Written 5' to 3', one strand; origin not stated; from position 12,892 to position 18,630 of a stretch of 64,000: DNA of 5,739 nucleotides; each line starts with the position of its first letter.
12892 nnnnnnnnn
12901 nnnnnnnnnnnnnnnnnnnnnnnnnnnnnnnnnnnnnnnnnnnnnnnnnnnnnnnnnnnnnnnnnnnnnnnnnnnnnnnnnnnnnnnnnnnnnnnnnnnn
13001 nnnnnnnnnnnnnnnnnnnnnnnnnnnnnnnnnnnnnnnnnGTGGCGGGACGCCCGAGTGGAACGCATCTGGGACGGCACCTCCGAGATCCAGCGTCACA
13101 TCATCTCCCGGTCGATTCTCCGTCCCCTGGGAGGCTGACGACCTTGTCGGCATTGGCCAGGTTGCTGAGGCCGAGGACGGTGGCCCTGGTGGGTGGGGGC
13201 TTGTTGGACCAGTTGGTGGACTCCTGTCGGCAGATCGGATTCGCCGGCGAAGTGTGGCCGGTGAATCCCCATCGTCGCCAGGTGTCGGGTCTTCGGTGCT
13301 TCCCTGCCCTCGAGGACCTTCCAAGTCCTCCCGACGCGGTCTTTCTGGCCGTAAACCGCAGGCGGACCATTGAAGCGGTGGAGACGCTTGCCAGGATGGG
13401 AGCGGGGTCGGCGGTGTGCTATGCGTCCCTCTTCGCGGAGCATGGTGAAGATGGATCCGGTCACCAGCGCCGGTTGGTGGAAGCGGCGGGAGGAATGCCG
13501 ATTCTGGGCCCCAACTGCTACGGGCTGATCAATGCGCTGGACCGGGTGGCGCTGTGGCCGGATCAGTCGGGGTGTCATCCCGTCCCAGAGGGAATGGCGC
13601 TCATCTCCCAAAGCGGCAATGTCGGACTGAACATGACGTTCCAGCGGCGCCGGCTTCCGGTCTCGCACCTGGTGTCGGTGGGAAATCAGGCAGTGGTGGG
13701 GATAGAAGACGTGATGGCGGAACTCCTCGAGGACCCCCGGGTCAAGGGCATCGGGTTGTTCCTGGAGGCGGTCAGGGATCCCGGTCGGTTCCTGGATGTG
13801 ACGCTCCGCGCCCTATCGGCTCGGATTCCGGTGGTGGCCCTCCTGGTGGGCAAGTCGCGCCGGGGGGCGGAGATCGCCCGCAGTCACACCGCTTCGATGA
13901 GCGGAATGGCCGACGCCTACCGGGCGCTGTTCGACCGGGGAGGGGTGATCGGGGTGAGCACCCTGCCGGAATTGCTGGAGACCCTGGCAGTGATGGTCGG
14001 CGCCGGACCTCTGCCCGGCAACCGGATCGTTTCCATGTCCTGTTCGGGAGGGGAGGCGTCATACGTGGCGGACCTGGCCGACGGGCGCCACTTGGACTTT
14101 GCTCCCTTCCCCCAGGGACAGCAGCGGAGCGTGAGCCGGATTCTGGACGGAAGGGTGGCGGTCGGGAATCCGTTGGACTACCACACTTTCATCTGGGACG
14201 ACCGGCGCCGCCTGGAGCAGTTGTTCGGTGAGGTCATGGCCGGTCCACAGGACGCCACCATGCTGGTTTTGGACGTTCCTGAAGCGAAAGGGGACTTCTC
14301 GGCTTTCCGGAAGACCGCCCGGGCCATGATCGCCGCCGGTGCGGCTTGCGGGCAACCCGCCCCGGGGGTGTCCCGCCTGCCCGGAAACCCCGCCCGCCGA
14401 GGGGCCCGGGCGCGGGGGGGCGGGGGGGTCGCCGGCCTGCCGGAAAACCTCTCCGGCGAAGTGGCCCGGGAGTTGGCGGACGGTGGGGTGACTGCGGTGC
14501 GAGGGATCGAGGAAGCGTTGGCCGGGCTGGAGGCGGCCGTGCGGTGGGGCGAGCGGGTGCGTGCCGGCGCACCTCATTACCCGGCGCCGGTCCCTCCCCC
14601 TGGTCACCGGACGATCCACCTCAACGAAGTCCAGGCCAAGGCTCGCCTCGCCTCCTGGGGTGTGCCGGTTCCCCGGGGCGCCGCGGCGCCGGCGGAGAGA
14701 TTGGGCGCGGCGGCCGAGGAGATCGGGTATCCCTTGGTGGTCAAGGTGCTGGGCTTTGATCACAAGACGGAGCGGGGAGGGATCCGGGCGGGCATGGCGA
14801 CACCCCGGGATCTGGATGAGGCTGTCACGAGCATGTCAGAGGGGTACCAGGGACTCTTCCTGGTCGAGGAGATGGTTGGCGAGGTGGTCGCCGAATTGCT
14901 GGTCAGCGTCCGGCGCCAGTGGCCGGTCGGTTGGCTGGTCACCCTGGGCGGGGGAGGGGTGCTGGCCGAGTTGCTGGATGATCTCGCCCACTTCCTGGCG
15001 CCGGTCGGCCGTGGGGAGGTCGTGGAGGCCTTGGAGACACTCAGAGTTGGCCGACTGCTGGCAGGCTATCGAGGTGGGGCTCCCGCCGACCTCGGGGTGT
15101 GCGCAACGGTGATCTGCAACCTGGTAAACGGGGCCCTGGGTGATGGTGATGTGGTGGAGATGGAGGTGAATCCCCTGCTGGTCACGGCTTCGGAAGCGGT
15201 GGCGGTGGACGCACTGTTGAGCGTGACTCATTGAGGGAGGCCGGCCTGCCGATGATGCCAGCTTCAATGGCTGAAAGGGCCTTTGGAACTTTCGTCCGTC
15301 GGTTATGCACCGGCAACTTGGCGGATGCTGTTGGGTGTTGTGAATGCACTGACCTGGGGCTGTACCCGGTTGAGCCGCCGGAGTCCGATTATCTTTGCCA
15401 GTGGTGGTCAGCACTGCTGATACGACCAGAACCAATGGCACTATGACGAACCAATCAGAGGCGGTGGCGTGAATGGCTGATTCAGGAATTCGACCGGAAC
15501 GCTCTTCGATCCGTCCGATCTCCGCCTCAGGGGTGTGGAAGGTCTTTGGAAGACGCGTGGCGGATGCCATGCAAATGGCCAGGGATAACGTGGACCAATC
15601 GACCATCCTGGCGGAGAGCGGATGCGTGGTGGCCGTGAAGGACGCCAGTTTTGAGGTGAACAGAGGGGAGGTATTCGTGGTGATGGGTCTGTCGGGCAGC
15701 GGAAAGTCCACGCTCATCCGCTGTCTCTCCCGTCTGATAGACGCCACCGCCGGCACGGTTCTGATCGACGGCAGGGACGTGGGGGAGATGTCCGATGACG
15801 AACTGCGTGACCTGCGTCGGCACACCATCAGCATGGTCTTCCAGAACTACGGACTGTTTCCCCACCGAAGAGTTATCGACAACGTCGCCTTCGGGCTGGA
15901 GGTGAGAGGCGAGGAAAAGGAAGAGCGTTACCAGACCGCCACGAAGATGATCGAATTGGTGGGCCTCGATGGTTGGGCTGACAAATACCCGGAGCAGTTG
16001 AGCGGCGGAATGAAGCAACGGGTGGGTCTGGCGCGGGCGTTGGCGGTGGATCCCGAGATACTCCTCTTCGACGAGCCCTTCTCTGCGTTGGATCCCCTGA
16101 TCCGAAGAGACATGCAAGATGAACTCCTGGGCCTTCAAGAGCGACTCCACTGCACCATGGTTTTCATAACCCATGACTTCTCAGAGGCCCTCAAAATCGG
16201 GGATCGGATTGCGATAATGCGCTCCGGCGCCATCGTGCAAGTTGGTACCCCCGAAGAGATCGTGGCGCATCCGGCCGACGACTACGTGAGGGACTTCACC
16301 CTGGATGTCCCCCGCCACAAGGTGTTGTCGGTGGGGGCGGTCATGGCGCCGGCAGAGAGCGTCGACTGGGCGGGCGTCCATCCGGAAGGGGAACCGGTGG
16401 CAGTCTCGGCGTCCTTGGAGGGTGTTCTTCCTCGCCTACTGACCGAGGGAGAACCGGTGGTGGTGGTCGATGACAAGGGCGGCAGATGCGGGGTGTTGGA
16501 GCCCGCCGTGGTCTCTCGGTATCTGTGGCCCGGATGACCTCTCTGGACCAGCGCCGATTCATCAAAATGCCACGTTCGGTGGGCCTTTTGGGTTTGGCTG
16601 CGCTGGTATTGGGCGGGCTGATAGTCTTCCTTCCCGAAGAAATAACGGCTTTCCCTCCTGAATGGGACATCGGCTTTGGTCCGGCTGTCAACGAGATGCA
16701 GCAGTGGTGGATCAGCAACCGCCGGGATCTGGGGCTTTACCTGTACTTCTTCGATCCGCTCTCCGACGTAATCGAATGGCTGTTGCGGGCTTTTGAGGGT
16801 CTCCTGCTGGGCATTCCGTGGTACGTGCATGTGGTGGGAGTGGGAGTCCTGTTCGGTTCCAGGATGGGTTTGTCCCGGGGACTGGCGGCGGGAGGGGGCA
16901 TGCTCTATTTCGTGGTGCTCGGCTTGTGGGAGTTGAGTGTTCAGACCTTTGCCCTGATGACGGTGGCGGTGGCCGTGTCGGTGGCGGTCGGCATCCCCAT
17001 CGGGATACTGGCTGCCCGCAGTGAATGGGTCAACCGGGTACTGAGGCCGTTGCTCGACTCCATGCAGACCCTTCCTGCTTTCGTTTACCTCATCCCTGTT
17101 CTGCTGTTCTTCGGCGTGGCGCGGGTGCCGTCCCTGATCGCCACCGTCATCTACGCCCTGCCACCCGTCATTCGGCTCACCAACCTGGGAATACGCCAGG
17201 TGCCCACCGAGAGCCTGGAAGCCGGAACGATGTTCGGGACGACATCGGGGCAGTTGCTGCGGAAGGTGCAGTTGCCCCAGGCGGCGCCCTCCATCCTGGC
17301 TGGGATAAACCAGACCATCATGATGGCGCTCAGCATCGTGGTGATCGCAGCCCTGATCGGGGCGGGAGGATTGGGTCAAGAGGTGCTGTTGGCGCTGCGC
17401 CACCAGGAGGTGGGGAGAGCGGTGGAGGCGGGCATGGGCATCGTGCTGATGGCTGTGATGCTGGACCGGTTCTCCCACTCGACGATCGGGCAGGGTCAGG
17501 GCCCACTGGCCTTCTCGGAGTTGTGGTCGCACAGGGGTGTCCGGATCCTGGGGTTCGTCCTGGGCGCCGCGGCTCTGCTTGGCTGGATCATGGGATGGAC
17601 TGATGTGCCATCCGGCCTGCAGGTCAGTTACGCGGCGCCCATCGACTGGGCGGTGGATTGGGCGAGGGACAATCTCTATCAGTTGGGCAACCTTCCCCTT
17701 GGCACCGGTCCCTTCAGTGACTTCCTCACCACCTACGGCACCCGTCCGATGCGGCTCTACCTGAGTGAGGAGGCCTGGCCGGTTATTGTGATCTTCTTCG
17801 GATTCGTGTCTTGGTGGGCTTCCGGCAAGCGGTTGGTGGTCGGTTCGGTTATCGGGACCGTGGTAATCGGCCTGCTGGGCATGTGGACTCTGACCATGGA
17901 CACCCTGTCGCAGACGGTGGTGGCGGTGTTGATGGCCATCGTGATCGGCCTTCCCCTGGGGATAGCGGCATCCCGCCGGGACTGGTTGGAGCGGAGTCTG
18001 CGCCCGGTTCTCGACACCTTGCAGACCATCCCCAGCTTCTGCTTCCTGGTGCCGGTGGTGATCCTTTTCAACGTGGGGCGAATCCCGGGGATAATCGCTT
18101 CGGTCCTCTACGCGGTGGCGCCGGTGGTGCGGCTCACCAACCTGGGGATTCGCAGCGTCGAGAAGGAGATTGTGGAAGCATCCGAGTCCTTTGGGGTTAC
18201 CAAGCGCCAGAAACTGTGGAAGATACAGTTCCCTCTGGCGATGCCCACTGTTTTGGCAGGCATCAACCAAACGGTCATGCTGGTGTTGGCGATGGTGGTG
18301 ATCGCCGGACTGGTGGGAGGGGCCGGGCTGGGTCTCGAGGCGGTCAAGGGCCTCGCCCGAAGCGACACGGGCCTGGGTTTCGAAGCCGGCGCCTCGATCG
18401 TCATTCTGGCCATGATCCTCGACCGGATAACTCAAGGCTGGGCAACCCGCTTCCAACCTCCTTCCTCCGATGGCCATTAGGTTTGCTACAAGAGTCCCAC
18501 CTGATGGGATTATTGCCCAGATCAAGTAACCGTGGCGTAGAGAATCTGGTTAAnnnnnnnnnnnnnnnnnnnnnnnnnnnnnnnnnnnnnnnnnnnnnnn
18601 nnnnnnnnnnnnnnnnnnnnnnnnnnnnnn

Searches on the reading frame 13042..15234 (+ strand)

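Call 8: search_protein_families(library=pfam, proteins=[window:13042-15234:+])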
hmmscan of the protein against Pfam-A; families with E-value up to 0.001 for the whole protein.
window:13042-15234:+ (730 aa): 3 families
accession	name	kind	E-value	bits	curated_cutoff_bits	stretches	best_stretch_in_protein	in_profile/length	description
PF13607.11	Succ_CoA_lig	-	1.3e-34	119.4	27.4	1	184-317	3-137/138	Succinyl-CoA ligase like flavodoxin domain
PF13549.11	ATP-grasp_5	-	3.4e-32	112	27.6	1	526-727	9-220/221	ATP-grasp domain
PF13380.12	CoA_binding_2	-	5.8e-12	46.5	22.8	1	64-164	25-115/116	CoA binding domain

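Call 34: search_protein_families(library=ncbifam, proteins=[window:13042-15234:+])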
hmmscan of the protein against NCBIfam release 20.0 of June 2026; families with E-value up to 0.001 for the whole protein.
window:13042-15234:+ (730 aa): 5 families
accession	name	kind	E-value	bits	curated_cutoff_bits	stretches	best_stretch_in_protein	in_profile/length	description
TIGR02717.1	AcCoA-syn-alpha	equivalog_domain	1.2e-63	215.3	567.15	1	38-422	1-389/447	acetate--CoA ligase alpha subunit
NF045492.1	HydPropCoALig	equivalog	1.7e-59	201.9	1300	2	38-379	248-599/700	3-hydroxypropionate--CoA ligase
NF045494.1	AcCoALig_Archglob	equivalog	4.7e-57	193.8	1200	2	38-383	218-566/665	acetate--CoA ligase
NF045493.1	HydDutCoALig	equivalog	5.2e-55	187.3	1300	2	41-419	6-390/698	4-hydroxybutyrate--CoA ligase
NF001913.0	PRK00696.1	equivalog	0.00055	19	370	0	526-569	2-47/388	ADP-forming succinate--CoA ligase subunit beta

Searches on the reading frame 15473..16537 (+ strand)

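Call 8: search_protein_families(library=pfam, proteins=[window:15473-16537:+])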
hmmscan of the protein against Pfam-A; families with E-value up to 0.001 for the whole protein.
window:15473-16537:+ (354 aa): 6 families
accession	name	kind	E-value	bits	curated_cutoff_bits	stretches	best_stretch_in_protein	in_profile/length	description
PF00005.33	ABC_tran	-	4e-35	121.8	25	1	55-203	1-136/137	ABC transporter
PF13304.12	AAA_21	-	6.8e-10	39.9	27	1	68-153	2-91/304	AAA domain, putative AbiEii toxin, Type IV TA system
PF13191.12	AAA_16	-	9.3e-05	23.4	32.6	1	63-96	20-55/167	AAA ATPase domain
PF09818.15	ABC_ATPase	-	0.00031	20.3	23.2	0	174-240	156-222/283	P-loop domain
PF13555.12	AAA_29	-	0.00056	20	27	0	58-90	15-47/61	P-loop containing region of AAA domain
PF13401.12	AAA_22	-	0.00097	19.9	27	0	67-148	7-64/130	AAA domain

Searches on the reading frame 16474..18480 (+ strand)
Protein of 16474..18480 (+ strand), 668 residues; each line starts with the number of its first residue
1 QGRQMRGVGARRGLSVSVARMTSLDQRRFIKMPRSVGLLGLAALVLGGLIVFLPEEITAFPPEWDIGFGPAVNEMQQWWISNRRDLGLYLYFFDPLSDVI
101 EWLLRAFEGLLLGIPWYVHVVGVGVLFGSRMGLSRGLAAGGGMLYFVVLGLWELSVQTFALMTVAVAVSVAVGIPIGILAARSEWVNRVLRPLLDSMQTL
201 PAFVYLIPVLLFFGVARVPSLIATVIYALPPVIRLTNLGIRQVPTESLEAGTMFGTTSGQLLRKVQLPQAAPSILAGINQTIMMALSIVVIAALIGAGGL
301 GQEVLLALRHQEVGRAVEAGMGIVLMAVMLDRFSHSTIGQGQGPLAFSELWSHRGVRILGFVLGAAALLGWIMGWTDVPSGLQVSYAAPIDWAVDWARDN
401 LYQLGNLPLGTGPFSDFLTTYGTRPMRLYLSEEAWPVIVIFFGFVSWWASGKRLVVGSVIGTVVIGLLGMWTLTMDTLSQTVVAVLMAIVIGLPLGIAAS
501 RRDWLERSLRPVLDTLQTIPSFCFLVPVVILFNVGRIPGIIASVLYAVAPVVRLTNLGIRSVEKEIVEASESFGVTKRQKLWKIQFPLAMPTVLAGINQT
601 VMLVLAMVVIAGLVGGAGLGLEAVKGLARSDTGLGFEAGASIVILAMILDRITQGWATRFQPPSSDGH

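Call 8: search_protein_families(library=pfam, proteins=[window:16474-18480:+])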
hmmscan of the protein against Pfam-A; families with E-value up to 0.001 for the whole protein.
window:16474-18480:+ (668 aa): 1 family
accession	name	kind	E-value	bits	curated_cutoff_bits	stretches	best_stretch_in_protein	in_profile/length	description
PF00528.27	BPD_transp_1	-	1.8e-47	161.9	26.4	2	492-657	1-175/184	Binding-protein-dependent transport system inner membrane component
